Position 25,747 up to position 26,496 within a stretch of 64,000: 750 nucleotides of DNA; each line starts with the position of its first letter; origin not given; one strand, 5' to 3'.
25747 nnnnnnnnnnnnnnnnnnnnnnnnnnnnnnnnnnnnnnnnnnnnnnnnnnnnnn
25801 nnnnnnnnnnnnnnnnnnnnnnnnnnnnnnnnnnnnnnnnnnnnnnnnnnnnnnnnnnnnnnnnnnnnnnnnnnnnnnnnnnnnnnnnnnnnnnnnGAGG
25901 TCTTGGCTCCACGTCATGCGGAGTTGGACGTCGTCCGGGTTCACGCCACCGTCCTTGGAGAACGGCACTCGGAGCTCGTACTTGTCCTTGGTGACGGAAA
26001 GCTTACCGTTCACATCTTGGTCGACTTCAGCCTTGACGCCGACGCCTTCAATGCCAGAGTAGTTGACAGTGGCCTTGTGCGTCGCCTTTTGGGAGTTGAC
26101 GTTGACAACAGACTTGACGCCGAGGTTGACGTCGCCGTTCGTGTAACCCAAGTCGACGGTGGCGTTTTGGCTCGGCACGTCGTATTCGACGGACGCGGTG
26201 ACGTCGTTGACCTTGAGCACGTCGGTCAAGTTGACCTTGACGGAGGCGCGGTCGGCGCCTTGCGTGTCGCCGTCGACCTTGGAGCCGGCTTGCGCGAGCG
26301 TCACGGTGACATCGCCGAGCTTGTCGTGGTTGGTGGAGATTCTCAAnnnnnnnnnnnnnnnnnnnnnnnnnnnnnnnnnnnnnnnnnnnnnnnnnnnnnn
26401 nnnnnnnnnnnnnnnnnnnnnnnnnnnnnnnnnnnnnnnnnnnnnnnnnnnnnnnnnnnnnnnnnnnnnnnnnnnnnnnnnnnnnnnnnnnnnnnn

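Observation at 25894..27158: Four-exon beta-strand-rich porin-like gene with an 18-nt first exon, invisible to ORF finding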

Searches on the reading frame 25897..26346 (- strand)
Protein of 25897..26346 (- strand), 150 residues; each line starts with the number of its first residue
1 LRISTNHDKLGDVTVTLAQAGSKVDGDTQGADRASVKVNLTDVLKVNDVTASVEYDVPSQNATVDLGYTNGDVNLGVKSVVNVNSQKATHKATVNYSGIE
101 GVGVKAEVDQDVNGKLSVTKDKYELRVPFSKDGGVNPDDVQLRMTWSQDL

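Call 37: find_encoding_contigs(protein=window:25897-26346:-, max_places=4, flank=3000)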
Protein seq(150 aa) (150 aa): 24 contigs read that carry it; 4 places shown.
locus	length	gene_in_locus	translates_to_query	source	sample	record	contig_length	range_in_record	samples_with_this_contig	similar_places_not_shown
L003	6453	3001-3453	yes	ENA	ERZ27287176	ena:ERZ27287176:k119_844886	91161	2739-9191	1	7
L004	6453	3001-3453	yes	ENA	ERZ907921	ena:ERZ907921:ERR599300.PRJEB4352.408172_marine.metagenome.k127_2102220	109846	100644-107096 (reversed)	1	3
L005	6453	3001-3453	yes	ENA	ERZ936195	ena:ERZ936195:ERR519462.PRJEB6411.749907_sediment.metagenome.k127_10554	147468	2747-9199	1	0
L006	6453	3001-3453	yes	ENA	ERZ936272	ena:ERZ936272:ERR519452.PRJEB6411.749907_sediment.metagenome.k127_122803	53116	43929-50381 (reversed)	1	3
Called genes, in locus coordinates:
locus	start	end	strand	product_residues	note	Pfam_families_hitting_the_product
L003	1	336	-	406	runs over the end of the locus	PF07883:Cupin_2 (faint)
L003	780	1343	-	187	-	PF00281:Ribosomal_L5, PF00673:Ribosomal_L5_C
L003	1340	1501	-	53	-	-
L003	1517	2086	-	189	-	-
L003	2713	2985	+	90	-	-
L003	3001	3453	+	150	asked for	-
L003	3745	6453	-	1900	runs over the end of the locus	PF01833:TIG (faint), PF13385:Laminin_G_3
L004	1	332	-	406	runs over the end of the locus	PF07883:Cupin_2 (faint)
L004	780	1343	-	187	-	PF00281:Ribosomal_L5, PF00673:Ribosomal_L5_C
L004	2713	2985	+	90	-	-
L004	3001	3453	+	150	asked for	-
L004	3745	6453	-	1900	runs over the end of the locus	PF01833:TIG (faint), PF13385:Laminin_G_3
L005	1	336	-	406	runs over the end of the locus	PF07883:Cupin_2 (faint)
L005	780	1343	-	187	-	PF00281:Ribosomal_L5, PF00673:Ribosomal_L5_C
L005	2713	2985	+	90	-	-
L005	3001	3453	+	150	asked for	-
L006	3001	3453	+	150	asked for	-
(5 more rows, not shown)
